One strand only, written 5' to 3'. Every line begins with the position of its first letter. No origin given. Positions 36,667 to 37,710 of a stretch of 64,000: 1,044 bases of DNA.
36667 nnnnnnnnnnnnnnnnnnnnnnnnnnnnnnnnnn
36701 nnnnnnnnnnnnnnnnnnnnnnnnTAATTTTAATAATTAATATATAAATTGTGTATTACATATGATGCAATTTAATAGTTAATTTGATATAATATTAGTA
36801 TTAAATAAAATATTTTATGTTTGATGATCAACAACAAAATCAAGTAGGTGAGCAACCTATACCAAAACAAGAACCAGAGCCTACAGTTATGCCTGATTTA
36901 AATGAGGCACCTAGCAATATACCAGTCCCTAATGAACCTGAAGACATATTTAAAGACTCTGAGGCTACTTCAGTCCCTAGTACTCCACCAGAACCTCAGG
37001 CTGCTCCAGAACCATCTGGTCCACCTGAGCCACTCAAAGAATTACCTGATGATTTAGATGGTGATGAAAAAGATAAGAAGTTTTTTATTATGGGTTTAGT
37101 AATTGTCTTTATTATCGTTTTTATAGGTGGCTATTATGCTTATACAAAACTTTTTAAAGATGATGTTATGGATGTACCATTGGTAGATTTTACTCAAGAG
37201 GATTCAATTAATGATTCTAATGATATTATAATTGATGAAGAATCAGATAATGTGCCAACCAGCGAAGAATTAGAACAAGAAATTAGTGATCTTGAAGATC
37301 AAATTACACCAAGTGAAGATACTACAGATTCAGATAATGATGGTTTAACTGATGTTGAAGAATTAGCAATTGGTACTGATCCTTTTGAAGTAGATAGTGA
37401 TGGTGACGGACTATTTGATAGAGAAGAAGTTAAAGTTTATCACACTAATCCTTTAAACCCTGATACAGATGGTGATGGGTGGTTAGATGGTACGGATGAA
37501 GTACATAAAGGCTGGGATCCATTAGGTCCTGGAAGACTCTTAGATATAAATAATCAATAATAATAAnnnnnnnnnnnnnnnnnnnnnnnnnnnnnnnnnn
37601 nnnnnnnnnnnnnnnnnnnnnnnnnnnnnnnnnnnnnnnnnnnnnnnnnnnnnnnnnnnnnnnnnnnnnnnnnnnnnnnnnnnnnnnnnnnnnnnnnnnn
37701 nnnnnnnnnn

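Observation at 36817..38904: Two membrane-anchored proteins with thrombospondin-type-3-like Ca-binding repeats immediately downstream of the giant genes; the same repeat recurs in the 1017-aa protein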

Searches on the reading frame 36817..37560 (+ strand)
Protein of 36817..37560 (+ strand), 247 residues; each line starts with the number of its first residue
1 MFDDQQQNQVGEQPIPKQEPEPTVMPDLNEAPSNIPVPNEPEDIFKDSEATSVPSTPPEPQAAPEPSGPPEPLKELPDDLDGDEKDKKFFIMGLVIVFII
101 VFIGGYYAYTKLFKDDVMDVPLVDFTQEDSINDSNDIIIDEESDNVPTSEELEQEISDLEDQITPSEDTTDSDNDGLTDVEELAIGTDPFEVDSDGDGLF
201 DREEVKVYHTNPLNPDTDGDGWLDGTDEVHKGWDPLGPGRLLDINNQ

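Call 3: search_protein_families(library=pfam, proteins=[window:36817-37560:+], max_evalue=0.1)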
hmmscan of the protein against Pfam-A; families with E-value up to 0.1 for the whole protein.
window:36817-37560:+ (247 aa): 2 families
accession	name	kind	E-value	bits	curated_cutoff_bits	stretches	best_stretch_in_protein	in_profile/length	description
PF18884.5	TSP3_bac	-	1.7e-14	53.8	25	2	171-189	1-19/22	Bacterial TSP3 repeat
PF12698.13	ABC2_membrane_3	-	0.078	12.5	31.6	1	87-164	1-59/347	ABC-2 family transporter protein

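Call 6: search_protein_families(library=ncbifam, proteins=[window:36817-37560:+], max_evalue=0.1)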
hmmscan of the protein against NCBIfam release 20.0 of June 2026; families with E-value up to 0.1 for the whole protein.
window:36817-37560:+ (247 aa): 5 families
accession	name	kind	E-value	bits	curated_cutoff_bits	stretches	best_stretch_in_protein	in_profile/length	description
NF033765.2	gliding_CglD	equivalog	7.7e-07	27.3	400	1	131-231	138-244/1124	adventurous gliding motility lipoprotein CglD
NF047639.1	throspo3_MtsD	equivalog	5.5e-05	21.5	800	1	146-235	435-527/651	cell-cell cohesion protein MtsD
NF047909.1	CellAnchorMapZStrp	equivalog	0.028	13.2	700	1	81-112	156-188/474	cell division site-positioning protein MapZ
NF038340.1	SAR2788_fam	subfamily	0.03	14.1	50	1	87-174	1-75/177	SAR2788 family putative toxin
NF003357.0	PRK04406.1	equivalog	0.085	13.1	122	0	150-179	7-36/75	hypothetical protein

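Call 14: find_homologous_proteins(query=window:36817-37560:+)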
Query window:36817-37560:+ (247 aa): 1380 proteins with E <= 0.001 among 2076 candidates; the best 120 are listed.
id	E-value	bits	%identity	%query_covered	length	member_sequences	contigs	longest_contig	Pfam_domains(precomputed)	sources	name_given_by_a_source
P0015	1.3e-156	538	100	100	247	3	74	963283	PF18884.6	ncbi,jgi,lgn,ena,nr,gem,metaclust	ncbi:hypothetical protein HN800_02020 [bacterium]|jgi:hypothetical protein|nr:hypothetical protein [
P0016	7.2e-53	198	46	97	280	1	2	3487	PF18884.6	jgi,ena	-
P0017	3.2e-49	186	45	96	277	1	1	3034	PF18884.6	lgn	-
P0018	4.6e-48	182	44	90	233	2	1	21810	PF18884.6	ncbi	-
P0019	8.3e-47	178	64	32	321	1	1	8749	PF18884.6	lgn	-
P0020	3.1e-45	173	40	99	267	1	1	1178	PF18884.6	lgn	-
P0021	4.1e-44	169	46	90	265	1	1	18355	PF18884.6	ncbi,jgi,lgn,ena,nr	ncbi:hypothetical protein KKF32_02705 [Patescibacteria group bacterium]|nr:hypothetical protein [Pat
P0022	1.4e-43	168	41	95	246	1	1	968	PF18884.6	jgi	jgi:hypothetical protein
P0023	2.1e-43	167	36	94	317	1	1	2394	PF18884.6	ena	-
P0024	3.3e-42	163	48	74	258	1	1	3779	PF18884.6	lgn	-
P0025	6.3e-42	162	50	70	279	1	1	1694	PF18884.6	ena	-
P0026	1.2e-41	161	37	98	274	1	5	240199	PF18884.6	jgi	jgi:hypothetical protein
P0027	4.1e-41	159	38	85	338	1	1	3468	PF18884.6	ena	-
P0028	4.1e-41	159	44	59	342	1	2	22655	PF13405.13,PF13499.13,PF18884.6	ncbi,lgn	ncbi:MAG: binary toxin-like calcium binding domain-containing protein [Patescibacteria group bacteri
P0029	1.0e-40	158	34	98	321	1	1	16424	PF18884.6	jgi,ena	-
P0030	1.3e-40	158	42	99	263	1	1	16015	PF18884.6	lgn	-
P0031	2.7e-40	157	68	30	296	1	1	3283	PF18884.6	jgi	jgi:hypothetical protein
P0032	1.1e-39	155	35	63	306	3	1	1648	PF18884.6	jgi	-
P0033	9.3e-39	152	38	98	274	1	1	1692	PF18884.6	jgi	jgi:hypothetical protein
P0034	1.2e-38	151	37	83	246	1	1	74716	PF18884.6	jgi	-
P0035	5.4e-38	149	39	99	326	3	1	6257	PF18884.6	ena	-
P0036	8.4e-38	149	35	95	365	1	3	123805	PF18884.6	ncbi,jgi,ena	-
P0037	4.4e-37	146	35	99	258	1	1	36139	PF18884.6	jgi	jgi:hypothetical protein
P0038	5.3e-37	146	38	94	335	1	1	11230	PF18884.6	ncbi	-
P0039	6.4e-37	146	40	84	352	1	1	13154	PF00036.39,PF18884.6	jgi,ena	-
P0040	1.2e-36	145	58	27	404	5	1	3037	PF13505.13,PF18884.6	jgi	jgi:hypothetical protein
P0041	2.1e-36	144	68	25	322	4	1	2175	PF00691.26,PF18884.6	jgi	jgi:outer membrane protein OmpA-like peptidoglycan-associated protein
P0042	4.5e-36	143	39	91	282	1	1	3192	PF18884.6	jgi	jgi:hypothetical protein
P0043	5.1e-36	143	47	29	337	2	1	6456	PF18884.6,PF03495.20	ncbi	-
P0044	1.2e-35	142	38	92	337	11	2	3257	PF18884.6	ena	-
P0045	1.3e-35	141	41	85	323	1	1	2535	PF18884.6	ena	-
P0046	2.0e-35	141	42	99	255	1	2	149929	PF18884.6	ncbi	-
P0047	3.9e-35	140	35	89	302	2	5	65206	PF18884.6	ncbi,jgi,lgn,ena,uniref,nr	ncbi:hypothetical protein COV49_02600 [Candidatus Falkowbacteria bacterium CG11_big_fil_rev_8_21_14_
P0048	7.1e-35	139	64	30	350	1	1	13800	PF18884.6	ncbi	-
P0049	8.7e-35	139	43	72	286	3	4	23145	PF18884.6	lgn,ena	-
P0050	3.2e-34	137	39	83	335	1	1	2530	PF18884.6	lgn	-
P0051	4.2e-34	136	40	87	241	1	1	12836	PF18884.6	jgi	-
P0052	5.3e-34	136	39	99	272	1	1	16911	PF18884.6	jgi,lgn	jgi:hypothetical protein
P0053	1.0e-33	135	36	94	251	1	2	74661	PF13405.13,PF00036.39,PF18884.6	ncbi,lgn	-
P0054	1.1e-33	135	38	92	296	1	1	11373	PF18884.6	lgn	-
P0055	4.4e-33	133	37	99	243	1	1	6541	PF18884.6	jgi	-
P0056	4.6e-33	133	40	93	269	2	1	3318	PF18884.6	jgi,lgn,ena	-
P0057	5.0e-33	133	39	94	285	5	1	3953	PF18884.6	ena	-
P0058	6.8e-33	132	47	65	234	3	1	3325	PF18884.6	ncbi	-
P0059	1.2e-32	132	36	87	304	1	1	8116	PF18884.6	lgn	-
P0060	1.6e-32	131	39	83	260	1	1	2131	PF18884.6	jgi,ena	-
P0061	1.7e-32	131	40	84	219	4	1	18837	PF18884.6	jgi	-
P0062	2.3e-32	131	42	61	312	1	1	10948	PF13405.13,PF00036.39,PF18884.6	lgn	-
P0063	3.8e-32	130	45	56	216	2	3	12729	PF18884.6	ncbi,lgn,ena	-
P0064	2.0e-31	128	56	45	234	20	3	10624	PF18884.6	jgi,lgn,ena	-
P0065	3.4e-31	127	64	34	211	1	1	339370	PF18884.6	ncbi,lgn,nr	ncbi:MAG: hypothetical protein NTX72_02130 [Candidatus Uhrbacteria bacterium]|nr:hypothetical protei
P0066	7.2e-31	126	39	83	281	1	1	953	PF18884.6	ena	-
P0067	7.3e-31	126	35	89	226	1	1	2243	PF18884.6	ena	-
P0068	8.8e-31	126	38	93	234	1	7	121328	PF18884.6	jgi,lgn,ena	jgi:hypothetical protein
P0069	2.3e-30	124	39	83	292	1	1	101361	PF18884.6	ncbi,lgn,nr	ncbi:MAG: hypothetical protein Q8P32_03605 [Candidatus Komeilibacteria bacterium]|nr:hypothetical pr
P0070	2.4e-30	124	39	73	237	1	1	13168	PF18884.6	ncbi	-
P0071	2.8e-30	124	38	88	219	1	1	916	PF18884.6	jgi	-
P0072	3.5e-30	124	39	83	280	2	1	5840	PF18884.6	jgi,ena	-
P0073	4.6e-30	123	40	99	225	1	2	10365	PF18884.6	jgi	-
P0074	6.5e-30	123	34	86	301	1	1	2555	PF18884.6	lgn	-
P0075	7.6e-30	123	38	91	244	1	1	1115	PF18884.6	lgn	-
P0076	9.3e-30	122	68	29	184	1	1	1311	PF18884.6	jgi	jgi:hypothetical protein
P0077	1.0e-29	122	38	82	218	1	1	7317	PF18884.6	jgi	jgi:hypothetical protein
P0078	1.1e-29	122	33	91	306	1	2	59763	PF18884.6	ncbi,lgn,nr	ncbi:MAG: hypothetical protein NTZ18_01040 [Candidatus Komeilibacteria bacterium]|nr:hypothetical pr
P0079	1.4e-29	122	38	82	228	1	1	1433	PF18884.6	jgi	jgi:hypothetical protein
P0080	3.0e-29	121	41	76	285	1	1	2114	PF18884.6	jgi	-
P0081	3.3e-29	120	38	71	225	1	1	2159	PF18884.6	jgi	jgi:hypothetical protein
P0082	3.7e-29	120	35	99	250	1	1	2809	PF18884.6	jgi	-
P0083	4.4e-29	120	39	85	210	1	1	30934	PF18884.6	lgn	-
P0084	5.0e-29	120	43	64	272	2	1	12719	PF18884.6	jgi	-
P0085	6.3e-29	119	40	83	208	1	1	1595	PF18884.6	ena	-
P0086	7.5e-29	119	73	30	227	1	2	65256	PF18884.6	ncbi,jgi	-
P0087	1.2e-28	119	33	98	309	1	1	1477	PF18884.6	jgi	jgi:hypothetical protein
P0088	1.4e-28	118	39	83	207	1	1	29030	PF18884.6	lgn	-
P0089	1.8e-28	118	49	57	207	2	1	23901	PF18884.6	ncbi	-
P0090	1.9e-28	118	37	89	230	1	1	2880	PF18884.6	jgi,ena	-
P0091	2.3e-28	118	38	99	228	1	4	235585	PF18884.6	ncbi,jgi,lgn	jgi:hypothetical protein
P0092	3.3e-28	117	53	29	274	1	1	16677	PF18884.6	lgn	-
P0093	3.4e-28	117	37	85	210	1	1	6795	PF18884.6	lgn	-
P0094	4.4e-28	117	62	32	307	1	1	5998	PF18884.6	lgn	-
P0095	4.5e-28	117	36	80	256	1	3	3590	PF18884.6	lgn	-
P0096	5.1e-28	116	63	25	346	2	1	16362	PF18884.6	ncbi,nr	ncbi:MAG TPA: hypothetical protein VEW28_09390 [Candidatus Kapabacteria bacterium]|nr:hypothetical p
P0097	5.5e-28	116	40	85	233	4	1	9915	PF18884.6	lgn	-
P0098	5.7e-28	116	61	27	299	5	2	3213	PF00691.26,PF18884.6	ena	-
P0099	5.7e-28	116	40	85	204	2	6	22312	PF18884.6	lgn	-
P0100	5.7e-28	116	37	89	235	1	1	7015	PF18884.6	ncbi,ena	ncbi:MAG: hypothetical protein WCV41_02475 [Patescibacteria group bacterium]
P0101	6.9e-28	116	44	58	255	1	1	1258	PF18884.6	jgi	jgi:hypothetical protein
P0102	7.2e-28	116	36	87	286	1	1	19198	PF18884.6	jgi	jgi:hypothetical protein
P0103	7.4e-28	116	36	93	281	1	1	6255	PF18884.6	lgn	-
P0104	8.2e-28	116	37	99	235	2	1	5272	PF18884.6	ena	-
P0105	1.2e-27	115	44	66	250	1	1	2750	PF18884.6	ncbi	-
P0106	1.3e-27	115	40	66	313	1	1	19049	PF18884.6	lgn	-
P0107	1.3e-27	115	42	57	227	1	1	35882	PF18884.6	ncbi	-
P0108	2.0e-27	115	33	100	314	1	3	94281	PF18884.6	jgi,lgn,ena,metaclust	metaclust:\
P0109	2.0e-27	115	41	84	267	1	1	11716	PF18884.6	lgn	-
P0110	2.2e-27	114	38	69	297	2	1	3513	PF18884.6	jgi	-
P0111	2.3e-27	114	68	32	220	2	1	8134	PF18884.6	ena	-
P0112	2.3e-27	114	41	59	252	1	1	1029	PF18884.6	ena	-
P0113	2.3e-27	114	52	29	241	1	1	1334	PF18884.6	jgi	jgi:hypothetical protein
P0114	3.6e-27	114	41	56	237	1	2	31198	PF18884.6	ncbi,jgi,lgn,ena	-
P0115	3.8e-27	114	35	75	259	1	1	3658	PF18884.6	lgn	-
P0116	5.0e-27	113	36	90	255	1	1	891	PF18884.6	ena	-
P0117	5.2e-27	113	35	99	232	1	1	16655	PF18884.6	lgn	-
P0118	5.3e-27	113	55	45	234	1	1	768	PF18884.6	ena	-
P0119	6.3e-27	113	38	83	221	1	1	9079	PF18884.6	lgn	-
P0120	6.5e-27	113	36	99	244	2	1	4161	PF18884.6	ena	-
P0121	6.7e-27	113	35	99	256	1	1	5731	PF18884.6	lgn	-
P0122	6.7e-27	113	49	45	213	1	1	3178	PF18884.6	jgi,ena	-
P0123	8.1e-27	113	53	25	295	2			PF18884.6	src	-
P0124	9.1e-27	112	43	58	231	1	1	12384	PF18884.6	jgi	-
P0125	9.3e-27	112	57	25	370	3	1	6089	PF18884.6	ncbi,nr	ncbi:MAG: hypothetical protein B6U89_07100 [Desulfurococcales archaeon ex4484_58]|nr:MAG: hypothetic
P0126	9.3e-27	112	47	65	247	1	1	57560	PF18884.6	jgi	-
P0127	1.0e-26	112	49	25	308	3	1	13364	PF18884.6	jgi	jgi:hypothetical protein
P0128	1.2e-26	112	60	35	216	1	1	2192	PF18884.6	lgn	-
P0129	1.2e-26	112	38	99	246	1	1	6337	PF18884.6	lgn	-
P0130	1.3e-26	112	36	87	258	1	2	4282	PF18884.6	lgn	-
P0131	1.4e-26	112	39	88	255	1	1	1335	PF18884.6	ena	-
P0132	1.5e-26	112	32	98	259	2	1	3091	PF18884.6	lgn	-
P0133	1.5e-26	112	66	31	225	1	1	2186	PF18884.6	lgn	-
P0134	1.9e-26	111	42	50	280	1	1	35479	PF18884.6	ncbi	-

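Call 15: find_encoding_contigs(protein=P0047, flank=10000, max_places=1)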
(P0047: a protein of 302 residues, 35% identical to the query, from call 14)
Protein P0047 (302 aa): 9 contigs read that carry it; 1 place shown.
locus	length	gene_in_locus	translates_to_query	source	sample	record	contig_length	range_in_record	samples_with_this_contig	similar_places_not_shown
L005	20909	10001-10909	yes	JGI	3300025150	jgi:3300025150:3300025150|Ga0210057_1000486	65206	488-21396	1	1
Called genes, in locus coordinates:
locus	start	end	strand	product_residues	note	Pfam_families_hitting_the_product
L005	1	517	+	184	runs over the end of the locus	-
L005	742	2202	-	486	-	PF13328:HD_4, PF01966:HD, PF04607:RelA_SpoT, PF02824:TGS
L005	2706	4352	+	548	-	PF13205:Big_5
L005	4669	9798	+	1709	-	PF18895:T4SS_pilin (weak), PF01833:TIG, PF13205:Big_5 (faint), PF00041:fn3 (weak)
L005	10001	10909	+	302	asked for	PF18884:TSP3_bac (weak)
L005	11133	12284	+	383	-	PF18884:TSP3_bac (weak)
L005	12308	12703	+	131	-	PF02130:YbeY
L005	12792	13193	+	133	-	PF05635:23S_rRNA_IVP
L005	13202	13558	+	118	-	PF01219:DAGK_prokar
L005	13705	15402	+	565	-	-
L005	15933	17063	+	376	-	PF13173:AAA_14, PF13401:AAA_22 (faint), PF13635:DUF4143, PF08279:HTH_11 (faint)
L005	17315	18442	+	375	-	PF13173:AAA_14, PF13635:DUF4143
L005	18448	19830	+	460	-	PF25788:Ig_Rha78A_N (weak)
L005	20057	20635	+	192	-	-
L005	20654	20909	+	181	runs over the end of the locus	PF07963:N_methyl (weak)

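Call 16: find_encoding_contigs(protein=P0026, flank=10000, max_places=1)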
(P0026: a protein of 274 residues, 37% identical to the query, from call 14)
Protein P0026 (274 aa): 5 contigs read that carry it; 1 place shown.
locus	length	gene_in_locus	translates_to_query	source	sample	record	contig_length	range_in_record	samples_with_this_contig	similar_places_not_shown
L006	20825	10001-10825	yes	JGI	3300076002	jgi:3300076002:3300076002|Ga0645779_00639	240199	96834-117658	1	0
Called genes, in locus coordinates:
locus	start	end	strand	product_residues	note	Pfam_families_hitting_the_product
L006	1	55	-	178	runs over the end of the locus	-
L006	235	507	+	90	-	-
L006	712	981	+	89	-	PF21956:DUF6922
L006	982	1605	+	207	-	PF08843:AbiEii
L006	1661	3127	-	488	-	PF13328:HD_4, PF01966:HD, PF04607:RelA_SpoT, PF02824:TGS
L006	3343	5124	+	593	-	PF18895:T4SS_pilin (weak), PF13205:Big_5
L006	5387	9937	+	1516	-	-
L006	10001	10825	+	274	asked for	PF18884:TSP3_bac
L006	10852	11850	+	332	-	-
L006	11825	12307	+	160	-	PF02130:YbeY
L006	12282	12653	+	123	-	PF01219:DAGK_prokar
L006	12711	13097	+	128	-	-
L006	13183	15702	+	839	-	PF13204:Apiosidase, PF12904:Collagen_bind_2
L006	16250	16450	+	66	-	-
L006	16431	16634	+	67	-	-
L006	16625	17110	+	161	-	PF00078:RVT_1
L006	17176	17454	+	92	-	-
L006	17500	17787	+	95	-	-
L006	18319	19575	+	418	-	PF11104:PilM_2 (faint), PF02491:SHS2_FTSA, PF06723:MreB_Mbl, PF14450:FtsA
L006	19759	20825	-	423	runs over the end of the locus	-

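Call 17: find_encoding_contigs(protein=P0091, flank=10000, max_places=1)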
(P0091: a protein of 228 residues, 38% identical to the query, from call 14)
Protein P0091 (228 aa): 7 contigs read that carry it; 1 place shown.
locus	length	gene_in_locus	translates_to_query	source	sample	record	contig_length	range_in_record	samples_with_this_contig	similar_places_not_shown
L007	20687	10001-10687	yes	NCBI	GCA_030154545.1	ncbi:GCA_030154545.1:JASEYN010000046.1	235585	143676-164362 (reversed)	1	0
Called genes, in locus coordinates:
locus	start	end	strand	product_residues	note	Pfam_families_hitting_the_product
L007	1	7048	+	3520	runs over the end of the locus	PF18895:T4SS_pilin, PF13205:Big_5 (weak), PF17957:Big_7, PF13948:DUF4215 (faint), PF01833:TIG, PF13205:Big_5 (weak), PF13385:Laminin_G_3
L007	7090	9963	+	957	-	PF18915:DUF5667, PF13948:DUF4215 (weak)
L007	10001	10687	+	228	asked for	PF18884:TSP3_bac (weak)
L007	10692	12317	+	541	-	PF18884:TSP3_bac (faint)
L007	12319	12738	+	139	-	PF02130:YbeY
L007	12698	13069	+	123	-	PF01219:DAGK_prokar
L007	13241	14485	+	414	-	PF11104:PilM_2, PF02491:SHS2_FTSA, PF06723:MreB_Mbl, PF14450:FtsA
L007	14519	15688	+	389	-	PF00091:Tubulin, PF12327:FtsZ_C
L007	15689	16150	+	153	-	PF22811:Zn_ribbon_NrdR, PF03477:ATP-cone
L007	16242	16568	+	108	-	-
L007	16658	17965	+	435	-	PF00089:Trypsin, PF10459:Peptidase_S46 (faint), PF13365:Trypsin_2, PF00595:PDZ, PF13180:PDZ_2, PF17820:PDZ_6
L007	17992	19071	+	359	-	PF03462:PCRF, PF00472:RF-1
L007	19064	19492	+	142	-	PF04892:VanZ-LLP1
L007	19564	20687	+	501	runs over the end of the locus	PF13567:DUF4131, PF03772:Competence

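Call 66: predict_structure(alignment_id=A4)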
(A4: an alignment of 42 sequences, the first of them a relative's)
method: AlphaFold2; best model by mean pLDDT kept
length: 247 residues; sequences in the alignment: 42
mean_pLDDT: 70.9   pTM: 0.38
mean pLDDT of the five models: 70.9, 70.7, 70.6, 68.7, 67.2
residues with pLDDT >= 90: 86; 70-90: 21; 50-70: 110; < 50: 30
segments of 3 or more residues with pLDDT < 50: 50-52, 127-138, 245-247
pLDDT, mean of each block of 10 residues (from residue 1): 61 56 58 58 61 51 55 54 69 96 94 66 48 45 54 59 66 94 96 96 95 96 94 91 57
secondary structure, 60 per line:
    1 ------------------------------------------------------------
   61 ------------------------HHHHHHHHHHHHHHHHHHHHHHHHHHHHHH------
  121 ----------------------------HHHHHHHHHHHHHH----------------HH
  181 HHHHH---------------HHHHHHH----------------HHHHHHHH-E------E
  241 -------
elements in order: H85-114 H149-162 H179-185 H201-207 H224-231

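Call 68: fold_search(model_id=the predicted structure, library=pdb)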
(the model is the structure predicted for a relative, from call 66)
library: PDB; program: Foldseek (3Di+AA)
matches with E <= 10: 4; with E <= 0.001: 0
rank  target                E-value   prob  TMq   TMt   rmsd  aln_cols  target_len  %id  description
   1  7c7r_A                1.0e-01  1.00  0.18  0.11   2.2        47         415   42  Biofilm associated protein - B domain (released 2021-05-12)
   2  7c7u_A                1.1e-01  1.00  0.17  0.07   1.4        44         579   45  Biofilm associated protein - BSP domain (released 2021-05-12)
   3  7c7u_B                2.7e-01  0.99  0.17  0.07   1.4        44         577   45  Biofilm associated protein - BSP domain (released 2021-05-12)
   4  9fq8_4K               7.1e+00  0.08  0.10  0.23  14.4        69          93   22  Perkinsus marinus Respiratory complex CIV (released 2025-06-25)
